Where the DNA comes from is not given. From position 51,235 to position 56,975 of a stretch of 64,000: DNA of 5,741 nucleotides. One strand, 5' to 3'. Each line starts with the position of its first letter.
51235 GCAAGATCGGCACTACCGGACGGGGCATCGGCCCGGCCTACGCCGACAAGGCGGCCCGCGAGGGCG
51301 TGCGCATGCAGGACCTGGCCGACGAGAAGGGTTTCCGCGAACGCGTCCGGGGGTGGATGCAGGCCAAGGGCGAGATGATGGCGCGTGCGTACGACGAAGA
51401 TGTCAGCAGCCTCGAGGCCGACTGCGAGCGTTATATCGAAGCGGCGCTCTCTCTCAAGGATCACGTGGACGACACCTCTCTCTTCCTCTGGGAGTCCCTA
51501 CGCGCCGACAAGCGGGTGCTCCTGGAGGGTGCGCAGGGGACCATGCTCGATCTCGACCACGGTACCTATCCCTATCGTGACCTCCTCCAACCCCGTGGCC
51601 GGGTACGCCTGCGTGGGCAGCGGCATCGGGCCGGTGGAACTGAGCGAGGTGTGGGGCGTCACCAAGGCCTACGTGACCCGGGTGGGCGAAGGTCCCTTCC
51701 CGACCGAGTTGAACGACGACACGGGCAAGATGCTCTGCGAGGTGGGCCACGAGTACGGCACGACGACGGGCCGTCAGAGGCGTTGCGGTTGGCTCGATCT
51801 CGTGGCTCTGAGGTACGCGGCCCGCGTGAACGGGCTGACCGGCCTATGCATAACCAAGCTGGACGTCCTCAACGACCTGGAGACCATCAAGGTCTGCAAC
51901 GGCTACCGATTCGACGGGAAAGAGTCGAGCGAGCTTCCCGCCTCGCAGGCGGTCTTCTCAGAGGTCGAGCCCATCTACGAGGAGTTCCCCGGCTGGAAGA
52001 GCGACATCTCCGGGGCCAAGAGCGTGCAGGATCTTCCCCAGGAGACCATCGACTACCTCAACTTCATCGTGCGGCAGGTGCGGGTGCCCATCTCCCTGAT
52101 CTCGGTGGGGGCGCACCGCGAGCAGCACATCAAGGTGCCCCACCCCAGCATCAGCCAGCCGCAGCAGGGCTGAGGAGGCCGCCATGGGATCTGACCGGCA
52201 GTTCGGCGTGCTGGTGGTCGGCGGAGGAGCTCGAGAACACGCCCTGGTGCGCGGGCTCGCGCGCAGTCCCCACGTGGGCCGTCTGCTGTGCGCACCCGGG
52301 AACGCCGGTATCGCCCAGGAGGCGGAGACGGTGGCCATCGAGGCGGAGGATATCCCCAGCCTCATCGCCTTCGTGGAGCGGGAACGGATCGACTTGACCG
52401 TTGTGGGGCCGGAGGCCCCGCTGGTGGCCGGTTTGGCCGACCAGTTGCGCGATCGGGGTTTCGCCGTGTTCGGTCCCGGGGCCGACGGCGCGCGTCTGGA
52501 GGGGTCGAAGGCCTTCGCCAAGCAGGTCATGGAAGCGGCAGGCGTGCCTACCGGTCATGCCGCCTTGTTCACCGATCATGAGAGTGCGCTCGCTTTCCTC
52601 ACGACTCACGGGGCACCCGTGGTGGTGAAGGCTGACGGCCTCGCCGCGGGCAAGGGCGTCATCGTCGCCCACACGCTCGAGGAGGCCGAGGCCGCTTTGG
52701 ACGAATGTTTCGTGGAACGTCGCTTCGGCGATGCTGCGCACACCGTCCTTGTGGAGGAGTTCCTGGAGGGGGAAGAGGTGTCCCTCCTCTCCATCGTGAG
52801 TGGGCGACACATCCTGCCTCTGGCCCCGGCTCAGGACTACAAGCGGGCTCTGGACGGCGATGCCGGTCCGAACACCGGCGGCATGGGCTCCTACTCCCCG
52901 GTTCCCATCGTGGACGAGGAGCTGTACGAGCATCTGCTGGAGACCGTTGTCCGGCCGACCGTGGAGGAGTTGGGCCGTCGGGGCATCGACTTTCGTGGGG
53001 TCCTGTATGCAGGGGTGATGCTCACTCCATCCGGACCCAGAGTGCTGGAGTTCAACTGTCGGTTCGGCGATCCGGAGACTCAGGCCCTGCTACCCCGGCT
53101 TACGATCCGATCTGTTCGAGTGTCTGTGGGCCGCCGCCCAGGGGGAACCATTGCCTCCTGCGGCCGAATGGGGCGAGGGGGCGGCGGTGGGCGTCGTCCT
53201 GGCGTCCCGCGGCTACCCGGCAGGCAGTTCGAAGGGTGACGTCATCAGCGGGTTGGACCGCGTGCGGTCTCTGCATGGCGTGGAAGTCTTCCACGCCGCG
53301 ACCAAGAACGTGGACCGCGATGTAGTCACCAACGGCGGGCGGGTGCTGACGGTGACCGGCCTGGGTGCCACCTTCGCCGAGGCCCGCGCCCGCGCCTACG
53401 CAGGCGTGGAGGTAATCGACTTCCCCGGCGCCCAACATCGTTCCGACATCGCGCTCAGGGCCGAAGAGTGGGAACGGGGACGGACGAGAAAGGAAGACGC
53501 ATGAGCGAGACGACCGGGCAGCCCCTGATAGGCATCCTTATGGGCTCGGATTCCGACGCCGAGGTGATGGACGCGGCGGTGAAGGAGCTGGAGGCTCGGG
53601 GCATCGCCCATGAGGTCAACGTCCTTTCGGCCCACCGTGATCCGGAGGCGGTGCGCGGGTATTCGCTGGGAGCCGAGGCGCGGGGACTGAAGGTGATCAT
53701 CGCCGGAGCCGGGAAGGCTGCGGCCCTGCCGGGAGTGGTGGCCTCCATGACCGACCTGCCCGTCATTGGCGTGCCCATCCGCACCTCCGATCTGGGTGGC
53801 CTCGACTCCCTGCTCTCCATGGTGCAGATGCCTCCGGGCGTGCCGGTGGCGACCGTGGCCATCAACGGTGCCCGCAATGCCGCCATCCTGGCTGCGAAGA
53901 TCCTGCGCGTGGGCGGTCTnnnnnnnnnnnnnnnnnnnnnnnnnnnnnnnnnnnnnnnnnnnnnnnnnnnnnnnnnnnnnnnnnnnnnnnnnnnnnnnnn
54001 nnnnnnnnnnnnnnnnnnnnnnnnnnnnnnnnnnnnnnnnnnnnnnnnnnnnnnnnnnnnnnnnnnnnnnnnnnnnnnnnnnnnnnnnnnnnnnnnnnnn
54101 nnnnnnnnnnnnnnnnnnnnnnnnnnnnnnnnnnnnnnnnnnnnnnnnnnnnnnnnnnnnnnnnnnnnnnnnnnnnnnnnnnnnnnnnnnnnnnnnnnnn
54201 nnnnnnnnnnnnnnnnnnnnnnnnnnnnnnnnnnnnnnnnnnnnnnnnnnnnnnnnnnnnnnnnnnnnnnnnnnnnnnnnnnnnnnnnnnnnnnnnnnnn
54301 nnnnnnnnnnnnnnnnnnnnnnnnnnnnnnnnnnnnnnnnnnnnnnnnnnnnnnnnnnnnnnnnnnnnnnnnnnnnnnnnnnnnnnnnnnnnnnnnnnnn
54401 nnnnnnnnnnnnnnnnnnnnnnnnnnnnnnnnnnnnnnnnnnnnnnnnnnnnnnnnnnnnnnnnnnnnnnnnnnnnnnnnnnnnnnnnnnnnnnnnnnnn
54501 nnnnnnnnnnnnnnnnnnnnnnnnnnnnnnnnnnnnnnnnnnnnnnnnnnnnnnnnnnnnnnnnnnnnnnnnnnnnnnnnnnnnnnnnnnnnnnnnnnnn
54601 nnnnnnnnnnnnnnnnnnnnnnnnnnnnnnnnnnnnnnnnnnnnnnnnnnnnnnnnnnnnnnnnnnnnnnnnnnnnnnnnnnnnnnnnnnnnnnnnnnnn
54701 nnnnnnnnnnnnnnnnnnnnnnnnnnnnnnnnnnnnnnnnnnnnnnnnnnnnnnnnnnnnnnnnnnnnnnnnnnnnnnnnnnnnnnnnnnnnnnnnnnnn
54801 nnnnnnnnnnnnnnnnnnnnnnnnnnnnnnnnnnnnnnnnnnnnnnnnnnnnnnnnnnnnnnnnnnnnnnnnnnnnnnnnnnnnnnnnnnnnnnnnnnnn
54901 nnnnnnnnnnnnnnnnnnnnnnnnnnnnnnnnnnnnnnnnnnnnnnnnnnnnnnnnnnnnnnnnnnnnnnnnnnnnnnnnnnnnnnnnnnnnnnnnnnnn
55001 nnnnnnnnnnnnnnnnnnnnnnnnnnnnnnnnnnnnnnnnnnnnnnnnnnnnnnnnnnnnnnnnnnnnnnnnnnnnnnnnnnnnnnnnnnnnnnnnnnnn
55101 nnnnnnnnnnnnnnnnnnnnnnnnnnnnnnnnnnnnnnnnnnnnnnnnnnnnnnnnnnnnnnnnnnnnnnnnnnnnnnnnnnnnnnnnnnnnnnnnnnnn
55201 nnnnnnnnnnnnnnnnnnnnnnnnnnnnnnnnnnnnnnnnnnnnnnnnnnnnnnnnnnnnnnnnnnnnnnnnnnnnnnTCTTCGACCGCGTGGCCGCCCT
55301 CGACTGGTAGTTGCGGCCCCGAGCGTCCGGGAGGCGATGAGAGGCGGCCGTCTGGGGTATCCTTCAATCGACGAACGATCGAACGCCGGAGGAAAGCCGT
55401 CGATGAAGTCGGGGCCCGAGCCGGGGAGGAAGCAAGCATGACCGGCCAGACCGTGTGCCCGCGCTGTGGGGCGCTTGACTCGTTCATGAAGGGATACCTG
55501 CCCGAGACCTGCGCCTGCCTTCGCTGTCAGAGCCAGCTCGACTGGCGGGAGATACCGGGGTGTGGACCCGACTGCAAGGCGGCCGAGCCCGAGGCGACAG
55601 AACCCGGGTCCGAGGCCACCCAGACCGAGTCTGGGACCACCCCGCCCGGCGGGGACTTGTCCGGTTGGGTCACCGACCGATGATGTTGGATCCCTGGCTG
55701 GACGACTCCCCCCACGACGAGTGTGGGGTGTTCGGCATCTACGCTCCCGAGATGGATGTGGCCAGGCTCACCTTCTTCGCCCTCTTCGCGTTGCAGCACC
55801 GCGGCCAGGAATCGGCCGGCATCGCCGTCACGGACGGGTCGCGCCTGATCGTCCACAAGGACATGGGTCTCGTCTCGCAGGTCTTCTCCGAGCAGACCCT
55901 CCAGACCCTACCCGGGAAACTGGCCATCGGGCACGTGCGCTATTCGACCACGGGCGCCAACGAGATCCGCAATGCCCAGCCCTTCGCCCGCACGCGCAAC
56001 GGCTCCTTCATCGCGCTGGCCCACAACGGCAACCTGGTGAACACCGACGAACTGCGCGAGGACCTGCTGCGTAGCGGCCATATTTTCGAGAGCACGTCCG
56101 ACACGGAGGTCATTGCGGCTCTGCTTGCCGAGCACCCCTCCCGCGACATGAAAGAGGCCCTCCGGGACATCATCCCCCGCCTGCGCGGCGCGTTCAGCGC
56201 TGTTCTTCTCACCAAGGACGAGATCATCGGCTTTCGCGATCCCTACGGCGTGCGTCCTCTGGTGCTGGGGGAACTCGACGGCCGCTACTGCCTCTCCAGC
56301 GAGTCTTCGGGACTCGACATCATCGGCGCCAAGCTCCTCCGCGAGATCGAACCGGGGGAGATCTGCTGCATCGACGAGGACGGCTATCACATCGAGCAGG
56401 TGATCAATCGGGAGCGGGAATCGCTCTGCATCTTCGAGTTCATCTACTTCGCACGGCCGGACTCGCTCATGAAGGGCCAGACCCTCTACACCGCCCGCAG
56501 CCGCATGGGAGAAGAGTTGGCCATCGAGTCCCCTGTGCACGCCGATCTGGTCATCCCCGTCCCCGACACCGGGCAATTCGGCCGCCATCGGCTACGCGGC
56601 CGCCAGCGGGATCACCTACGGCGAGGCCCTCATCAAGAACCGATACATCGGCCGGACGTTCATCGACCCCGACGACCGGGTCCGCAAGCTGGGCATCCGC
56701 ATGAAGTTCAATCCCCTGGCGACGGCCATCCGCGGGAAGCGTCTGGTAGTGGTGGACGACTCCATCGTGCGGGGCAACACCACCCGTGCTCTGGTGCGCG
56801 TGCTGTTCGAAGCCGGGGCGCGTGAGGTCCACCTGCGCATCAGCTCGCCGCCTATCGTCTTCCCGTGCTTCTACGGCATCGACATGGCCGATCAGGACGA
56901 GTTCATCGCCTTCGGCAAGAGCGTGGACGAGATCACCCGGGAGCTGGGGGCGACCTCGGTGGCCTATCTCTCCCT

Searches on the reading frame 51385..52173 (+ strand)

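Call 41: search_protein_families(library=pfam, proteins=[window:51385-52173:+], max_evalue=0.00001)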
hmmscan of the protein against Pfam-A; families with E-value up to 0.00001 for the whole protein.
window:51385-52173:+ (262 aa): 1 family
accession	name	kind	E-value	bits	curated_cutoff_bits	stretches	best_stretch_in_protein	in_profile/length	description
PF00709.27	Adenylsucc_synt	-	1.7e-80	271.3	27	1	63-249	230-416/416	Adenylosuccinate synthetase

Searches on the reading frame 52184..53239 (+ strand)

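Call 41: search_protein_families(library=pfam, proteins=[window:52184-53239:+], max_evalue=0.00001)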
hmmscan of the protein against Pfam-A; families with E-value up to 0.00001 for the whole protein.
window:52184-53239:+ (351 aa): 4 families
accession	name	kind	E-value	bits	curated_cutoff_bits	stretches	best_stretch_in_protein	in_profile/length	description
PF01071.24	GARS_A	-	1.4e-77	260.3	27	1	107-299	1-194/194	Phosphoribosylglycinamide synthetase, ATP-grasp (A) domain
PF02844.21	GARS_N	-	7.4e-35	120.1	29.5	1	9-106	3-100/100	Phosphoribosylglycinamide synthetase, N domain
PF02655.19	ATP-grasp_3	-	3.6e-08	34.1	23.2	1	124-295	19-158/160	ATP-grasp domain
PF02786.22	CPSase_L_D2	-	8.4e-08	32.4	19.8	1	110-196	3-91/211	Carbamoyl-phosphate synthase L chain, ATP binding domain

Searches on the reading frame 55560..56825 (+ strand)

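Call 41: search_protein_families(library=pfam, proteins=[window:55560-56825:+], max_evalue=0.00001)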
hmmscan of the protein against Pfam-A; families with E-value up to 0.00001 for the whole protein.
window:55560-56825:+ (421 aa): 3 families
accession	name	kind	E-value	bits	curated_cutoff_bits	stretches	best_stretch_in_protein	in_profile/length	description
PF13522.11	GATase_6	-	1.9e-22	80.1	27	1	118-248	9-130/130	Glutamine amidotransferase domain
PF13537.11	GATase_7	-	2.3e-21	76.5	25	1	135-252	9-121/123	Glutamine amidotransferase domain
PF13230.11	GATase_4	-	1.5e-07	31.1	23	1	117-166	69-118/272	Glutamine amidotransferases class-II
